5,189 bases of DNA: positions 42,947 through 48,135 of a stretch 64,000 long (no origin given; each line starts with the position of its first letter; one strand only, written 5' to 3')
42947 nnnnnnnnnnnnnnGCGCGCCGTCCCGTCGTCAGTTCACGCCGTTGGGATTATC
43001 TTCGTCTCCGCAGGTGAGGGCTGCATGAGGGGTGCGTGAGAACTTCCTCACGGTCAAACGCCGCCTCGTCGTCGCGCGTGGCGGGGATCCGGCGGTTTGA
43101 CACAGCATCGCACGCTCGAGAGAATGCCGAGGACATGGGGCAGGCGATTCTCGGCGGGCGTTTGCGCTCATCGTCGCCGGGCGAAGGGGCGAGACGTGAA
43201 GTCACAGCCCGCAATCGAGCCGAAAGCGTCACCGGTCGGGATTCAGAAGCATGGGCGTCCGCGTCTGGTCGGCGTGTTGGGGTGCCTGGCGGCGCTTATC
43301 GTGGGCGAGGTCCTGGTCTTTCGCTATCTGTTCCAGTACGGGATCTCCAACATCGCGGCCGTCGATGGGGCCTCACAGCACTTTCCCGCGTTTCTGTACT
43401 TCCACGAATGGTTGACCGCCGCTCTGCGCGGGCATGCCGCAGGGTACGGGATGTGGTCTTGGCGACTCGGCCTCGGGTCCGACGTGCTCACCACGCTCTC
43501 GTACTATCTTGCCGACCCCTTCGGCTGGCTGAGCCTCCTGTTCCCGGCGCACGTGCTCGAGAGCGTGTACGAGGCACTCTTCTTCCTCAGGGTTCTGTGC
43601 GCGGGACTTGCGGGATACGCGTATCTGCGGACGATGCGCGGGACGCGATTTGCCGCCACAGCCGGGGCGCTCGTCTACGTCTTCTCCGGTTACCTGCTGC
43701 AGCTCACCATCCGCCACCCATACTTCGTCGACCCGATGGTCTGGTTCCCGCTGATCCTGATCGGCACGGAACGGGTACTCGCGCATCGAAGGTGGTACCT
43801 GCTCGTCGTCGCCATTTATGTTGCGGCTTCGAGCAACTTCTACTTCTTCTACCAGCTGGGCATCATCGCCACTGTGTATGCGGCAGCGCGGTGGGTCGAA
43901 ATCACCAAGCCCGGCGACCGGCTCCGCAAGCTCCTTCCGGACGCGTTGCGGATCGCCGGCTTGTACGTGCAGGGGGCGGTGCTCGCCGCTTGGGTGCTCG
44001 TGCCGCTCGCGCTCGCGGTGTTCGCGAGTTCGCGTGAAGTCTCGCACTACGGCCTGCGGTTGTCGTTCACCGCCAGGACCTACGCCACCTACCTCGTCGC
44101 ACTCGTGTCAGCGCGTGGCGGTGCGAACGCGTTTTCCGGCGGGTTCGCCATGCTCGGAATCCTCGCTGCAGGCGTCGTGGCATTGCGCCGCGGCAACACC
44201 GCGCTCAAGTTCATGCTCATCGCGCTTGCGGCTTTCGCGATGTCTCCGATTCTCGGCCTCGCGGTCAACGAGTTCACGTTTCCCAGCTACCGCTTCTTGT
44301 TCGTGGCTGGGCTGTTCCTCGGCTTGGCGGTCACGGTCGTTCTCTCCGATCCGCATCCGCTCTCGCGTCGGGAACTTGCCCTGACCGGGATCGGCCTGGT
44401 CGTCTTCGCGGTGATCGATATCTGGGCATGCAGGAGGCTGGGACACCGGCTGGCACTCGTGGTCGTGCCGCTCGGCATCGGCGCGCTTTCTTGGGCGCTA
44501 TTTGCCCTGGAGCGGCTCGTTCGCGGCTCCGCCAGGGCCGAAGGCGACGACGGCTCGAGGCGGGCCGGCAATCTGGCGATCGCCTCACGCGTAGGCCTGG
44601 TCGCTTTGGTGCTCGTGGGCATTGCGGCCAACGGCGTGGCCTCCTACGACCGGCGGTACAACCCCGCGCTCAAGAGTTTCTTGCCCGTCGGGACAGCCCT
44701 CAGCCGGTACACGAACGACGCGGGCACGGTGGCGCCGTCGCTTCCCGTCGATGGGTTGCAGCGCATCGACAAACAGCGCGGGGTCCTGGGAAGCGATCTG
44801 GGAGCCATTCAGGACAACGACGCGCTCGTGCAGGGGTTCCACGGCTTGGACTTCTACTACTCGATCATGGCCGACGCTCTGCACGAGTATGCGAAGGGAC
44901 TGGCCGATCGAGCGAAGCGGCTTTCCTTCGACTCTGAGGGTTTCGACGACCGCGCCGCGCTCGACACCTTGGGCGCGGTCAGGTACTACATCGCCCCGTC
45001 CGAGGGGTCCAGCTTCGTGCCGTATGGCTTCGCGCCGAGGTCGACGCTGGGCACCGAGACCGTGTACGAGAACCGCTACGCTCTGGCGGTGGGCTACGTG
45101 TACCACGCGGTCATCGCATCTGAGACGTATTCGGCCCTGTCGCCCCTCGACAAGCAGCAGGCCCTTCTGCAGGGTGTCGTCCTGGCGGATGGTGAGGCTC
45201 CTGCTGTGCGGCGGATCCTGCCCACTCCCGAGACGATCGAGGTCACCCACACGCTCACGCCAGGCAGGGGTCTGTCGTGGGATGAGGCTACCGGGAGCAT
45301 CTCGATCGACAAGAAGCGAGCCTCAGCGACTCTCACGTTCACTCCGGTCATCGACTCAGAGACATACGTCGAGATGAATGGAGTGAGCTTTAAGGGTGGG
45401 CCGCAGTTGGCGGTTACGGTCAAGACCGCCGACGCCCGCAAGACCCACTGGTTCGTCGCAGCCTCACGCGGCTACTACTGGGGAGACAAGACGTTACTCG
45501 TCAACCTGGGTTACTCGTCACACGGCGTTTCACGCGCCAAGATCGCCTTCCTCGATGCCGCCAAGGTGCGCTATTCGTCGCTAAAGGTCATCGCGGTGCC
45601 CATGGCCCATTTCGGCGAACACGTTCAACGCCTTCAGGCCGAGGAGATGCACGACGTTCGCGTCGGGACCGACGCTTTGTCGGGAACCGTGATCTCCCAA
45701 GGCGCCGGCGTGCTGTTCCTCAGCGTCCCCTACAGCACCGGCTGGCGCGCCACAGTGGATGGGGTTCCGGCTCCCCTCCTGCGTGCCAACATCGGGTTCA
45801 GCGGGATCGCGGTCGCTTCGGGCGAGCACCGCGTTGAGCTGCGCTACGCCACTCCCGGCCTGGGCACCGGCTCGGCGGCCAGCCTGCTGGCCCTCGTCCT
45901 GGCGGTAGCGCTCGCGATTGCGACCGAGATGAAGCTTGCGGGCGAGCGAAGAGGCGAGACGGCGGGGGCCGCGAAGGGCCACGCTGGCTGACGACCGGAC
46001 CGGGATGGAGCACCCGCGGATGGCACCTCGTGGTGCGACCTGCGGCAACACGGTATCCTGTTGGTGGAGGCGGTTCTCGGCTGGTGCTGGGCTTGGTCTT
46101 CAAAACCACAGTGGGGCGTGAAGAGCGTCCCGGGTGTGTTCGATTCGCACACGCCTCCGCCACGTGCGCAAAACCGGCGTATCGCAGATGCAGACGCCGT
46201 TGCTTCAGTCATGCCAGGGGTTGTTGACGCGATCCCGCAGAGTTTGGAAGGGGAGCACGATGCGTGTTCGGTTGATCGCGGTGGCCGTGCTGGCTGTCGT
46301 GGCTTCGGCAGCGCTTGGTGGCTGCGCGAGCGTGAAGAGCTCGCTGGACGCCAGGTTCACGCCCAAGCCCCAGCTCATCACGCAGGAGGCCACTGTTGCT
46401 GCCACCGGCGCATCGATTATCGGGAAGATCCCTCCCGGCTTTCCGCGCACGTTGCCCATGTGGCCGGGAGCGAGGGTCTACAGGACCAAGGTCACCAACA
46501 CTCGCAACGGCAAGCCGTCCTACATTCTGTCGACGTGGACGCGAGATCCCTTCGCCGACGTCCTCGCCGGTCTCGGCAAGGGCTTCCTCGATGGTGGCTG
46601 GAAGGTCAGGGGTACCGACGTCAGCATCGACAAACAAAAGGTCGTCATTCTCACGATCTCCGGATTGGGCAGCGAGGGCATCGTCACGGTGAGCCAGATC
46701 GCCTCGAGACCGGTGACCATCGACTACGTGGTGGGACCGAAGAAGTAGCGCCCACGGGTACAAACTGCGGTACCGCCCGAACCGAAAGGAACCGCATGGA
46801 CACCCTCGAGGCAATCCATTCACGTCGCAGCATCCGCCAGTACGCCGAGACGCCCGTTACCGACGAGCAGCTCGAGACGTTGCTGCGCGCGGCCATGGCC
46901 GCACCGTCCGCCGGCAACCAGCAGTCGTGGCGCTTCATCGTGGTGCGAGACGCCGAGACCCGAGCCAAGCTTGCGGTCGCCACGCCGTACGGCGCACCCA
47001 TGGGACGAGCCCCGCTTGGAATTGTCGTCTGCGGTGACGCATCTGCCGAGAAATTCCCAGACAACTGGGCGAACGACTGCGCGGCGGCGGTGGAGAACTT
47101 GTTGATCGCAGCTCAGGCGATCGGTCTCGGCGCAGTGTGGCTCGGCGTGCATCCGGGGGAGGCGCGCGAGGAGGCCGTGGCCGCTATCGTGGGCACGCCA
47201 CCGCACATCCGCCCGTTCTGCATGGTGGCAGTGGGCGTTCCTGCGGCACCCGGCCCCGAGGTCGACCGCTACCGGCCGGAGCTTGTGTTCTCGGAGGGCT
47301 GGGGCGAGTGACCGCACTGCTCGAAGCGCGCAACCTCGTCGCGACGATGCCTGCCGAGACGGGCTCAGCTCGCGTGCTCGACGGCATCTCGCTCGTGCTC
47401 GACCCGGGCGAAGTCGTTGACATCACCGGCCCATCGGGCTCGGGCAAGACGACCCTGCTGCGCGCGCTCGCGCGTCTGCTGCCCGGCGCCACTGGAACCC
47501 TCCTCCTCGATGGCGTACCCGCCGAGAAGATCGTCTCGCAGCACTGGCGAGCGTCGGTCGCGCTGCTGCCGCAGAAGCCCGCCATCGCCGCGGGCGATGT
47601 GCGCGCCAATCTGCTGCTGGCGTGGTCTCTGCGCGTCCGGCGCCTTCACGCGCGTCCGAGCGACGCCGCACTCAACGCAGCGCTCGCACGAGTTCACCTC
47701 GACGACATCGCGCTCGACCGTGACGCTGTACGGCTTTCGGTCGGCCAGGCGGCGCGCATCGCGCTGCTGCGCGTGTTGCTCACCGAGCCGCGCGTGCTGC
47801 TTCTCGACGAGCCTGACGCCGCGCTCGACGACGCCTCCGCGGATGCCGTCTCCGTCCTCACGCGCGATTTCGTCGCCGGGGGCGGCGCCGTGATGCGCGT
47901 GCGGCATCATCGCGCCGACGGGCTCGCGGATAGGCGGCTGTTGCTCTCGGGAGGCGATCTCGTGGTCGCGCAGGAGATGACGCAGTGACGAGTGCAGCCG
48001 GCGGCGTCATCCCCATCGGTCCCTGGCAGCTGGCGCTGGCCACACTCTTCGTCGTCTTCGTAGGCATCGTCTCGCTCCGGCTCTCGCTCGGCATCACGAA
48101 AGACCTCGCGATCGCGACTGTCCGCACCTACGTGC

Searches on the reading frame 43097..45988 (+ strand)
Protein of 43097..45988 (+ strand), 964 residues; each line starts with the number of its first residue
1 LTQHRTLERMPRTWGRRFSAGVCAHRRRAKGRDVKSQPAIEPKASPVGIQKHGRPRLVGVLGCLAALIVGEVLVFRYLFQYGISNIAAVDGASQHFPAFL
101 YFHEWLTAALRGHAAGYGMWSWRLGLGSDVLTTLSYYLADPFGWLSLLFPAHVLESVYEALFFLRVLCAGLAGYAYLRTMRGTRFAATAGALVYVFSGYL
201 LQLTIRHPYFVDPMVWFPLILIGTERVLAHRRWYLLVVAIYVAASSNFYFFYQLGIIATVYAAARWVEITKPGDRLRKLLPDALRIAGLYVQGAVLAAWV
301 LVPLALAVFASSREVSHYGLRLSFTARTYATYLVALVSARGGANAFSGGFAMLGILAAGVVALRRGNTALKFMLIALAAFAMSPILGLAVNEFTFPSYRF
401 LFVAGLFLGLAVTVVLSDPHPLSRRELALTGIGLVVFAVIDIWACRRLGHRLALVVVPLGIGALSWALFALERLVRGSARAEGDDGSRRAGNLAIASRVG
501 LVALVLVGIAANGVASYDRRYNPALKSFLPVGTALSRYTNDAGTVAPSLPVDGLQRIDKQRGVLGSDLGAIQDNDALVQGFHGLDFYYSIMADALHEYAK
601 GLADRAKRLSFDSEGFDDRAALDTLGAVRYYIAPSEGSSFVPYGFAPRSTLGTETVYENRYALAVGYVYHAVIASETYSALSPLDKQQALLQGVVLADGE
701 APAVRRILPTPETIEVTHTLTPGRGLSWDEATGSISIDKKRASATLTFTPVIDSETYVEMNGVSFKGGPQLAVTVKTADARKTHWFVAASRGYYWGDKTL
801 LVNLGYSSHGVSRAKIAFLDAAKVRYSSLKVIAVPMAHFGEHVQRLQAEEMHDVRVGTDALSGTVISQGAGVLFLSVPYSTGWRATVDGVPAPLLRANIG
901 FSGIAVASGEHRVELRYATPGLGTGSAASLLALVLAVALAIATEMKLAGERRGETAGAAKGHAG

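Call 7: search_protein_families(library=ncbifam, proteins=[window:43097-45988:+])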
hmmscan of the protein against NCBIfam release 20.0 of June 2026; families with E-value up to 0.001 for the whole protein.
window:43097-45988:+ (964 aa): 2 families
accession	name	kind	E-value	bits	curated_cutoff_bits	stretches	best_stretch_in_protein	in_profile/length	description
NF047590.1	GlcsyltransPgfM2Strep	equivalog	2.4e-26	92.2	1500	2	623-943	570-880/884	glycosyltransferase PgfM2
NF047589.1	GlcsyltransPgfM1Strep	equivalog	4.4e-21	74.6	1400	2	63-324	18-281/955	glycosyltransferase PgfM1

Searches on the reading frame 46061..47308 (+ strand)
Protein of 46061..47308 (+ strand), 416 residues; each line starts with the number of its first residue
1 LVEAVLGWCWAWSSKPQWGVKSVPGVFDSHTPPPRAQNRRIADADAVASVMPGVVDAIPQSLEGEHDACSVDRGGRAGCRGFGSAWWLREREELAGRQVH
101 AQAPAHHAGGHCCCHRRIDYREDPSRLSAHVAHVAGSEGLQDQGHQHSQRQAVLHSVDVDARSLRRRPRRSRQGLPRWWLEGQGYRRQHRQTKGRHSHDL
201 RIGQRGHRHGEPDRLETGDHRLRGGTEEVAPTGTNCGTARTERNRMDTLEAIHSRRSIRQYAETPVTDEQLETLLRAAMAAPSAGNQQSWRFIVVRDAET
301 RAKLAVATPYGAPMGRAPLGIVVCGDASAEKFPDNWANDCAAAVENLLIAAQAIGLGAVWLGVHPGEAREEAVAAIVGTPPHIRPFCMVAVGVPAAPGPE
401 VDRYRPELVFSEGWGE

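Call 7: search_protein_families(library=ncbifam, proteins=[window:46061-47308:+])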
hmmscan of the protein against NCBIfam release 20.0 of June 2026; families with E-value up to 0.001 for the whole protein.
window:46061-47308:+ (416 aa): 9 families
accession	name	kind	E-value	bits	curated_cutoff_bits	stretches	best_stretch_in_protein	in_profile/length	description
TIGR02476.1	BluB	equivalog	2.9e-19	69.3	150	2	244-305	5-66/205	5,6-dimethylbenzimidazole synthase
NF008033.1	PRK10765.1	equivalog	4.6e-16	59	223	1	247-401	3-167/240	oxygen-insensitive NADPH nitroreductase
NF009810.0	PRK13294.1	equivalog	1.7e-15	56.9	304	2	245-305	251-311/449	coenzyme F420-0:L-glutamate ligase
TIGR03553.1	F420_FbiB_CTERM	equivalog_domain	5e-13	49.2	249.55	1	250-305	1-56/194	F420 biosynthesis protein FbiB, C-terminal domain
NF008088.0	PRK10828.1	equivalog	1.6e-10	40.8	183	1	246-360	1-131/183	NAD(P)H nitroreductase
NF003768.0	PRK05365.1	equivalog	2.2e-09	37.1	152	1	253-332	19-101/200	malonic semialdehyde reductase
NF008275.0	PRK11053.1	equivalog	7.4e-06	25.6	227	1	246-308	1-64/217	oxygen-insensitive NAD(P)H nitroreductase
NF005901.0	PRK07877.1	equivalog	0.00023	19.5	476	1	247-296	353-402/722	Rv1355c family protein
NF011424.0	PRK14851.1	subfamily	0.00052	18.1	1170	0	259-294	316-351/679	hypothetical protein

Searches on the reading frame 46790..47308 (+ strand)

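Call 30: search_protein_families(library=pfam, proteins=[window:46790-47308:+], max_evalue=0.001)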
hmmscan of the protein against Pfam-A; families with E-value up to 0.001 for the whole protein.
window:46790-47308:+ (173 aa): 2 families
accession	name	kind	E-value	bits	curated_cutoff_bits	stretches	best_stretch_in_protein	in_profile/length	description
PF00881.29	Nitroreductase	-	3.3e-30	105.9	23.5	2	9-62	1-54/167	Nitroreductase family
PF14512.11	TM1586_NiRdase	-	1.1e-13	51.8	27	1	25-81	157-209/215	Putative TM nitroreductase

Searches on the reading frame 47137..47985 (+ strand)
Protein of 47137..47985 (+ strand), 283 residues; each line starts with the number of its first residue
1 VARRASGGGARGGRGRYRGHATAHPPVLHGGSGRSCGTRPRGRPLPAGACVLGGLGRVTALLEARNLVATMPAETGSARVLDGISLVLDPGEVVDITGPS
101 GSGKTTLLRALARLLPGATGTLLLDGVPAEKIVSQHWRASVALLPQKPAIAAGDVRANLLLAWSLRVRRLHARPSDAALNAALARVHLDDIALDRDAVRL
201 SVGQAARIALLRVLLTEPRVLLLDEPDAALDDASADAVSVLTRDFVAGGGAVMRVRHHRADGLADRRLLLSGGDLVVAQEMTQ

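Call 7: search_protein_families(library=ncbifam, proteins=[window:47137-47985:+])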
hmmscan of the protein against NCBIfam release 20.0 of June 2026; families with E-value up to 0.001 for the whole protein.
window:47137-47985:+ (283 aa): 181 families (the best 25 are shown)
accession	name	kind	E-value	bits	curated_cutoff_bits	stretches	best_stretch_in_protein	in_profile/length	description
TIGR02857.1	CydD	equivalog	2.2e-37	129.2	435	1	63-259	323-517/529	thiol reductant ABC exporter subunit CydD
NF007601.2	PRK10247.1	equivalog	1.3e-35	122.7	292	1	75-261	11-194/204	iron efflux ABC transporter ATP-binding subunit FetA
TIGR02868.1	CydC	equivalog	1.9e-33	115.9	329.05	1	75-238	345-510/530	thiol reductant ABC exporter subunit CydC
TIGR03375.1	type_I_sec_LssB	subfamily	1.4e-29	102.9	693.1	1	78-277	480-681/696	type I secretion system permease/ATPase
NF008379.0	PRK11174.1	equivalog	6.5e-29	101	684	1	62-276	350-562/588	heme ABC transporter permease/ATP-binding protein CydD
TIGR01189.1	ccmA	equivalog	1.8e-28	99.6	131.6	1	73-262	8-190/198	heme ABC exporter ATP-binding protein CcmA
NF010068.0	PRK13548.1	equivalog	2e-28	99.2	261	1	71-279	11-225/261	heme ABC transporter ATP-binding protein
TIGR02204.1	MsbA_rel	hypoth_equivalog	1.7e-27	96.3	780.4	1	70-250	346-527/576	ABC transporter, permease/ATP-binding protein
NF010061.0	PRK13538.1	equivalog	2.1e-26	92.7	195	1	61-261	5-195/211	cytochrome c biogenesis heme-transporting ATPase CcmA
TIGR03608.1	L_ocin_972_ABC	subfamily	1.5e-25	89.9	254.85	1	75-258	8-193/206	putative bacteriocin export ABC transporter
TIGR00958.1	3a01208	subfamily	7.6e-25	87.3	874.6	1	77-239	493-657/711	antigen peptide transporter 2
TIGR02203.1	MsbA_lipidA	equivalog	1.9e-24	86.1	602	1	56-238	326-509/572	lipid A export permease/ATP-binding protein MsbA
TIGR03796.1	NHLM_micro_ABC1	equivalog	5.2e-24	84.5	853.3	1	78-238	492-654/710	NHLP family bacteriocin export ABC transporter peptidase/permease/ATPase subunit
TIGR01842.1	type_I_sec_PrtD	subfamily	5.4e-24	84.6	510.15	1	62-274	317-530/544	type I secretion system permease/ATPase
TIGR03258.1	PhnT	equivalog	7.3e-24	84.5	499.15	1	76-278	19-221/359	2-aminoethylphosphonate ABC transport system ATP-binding subunit PhnT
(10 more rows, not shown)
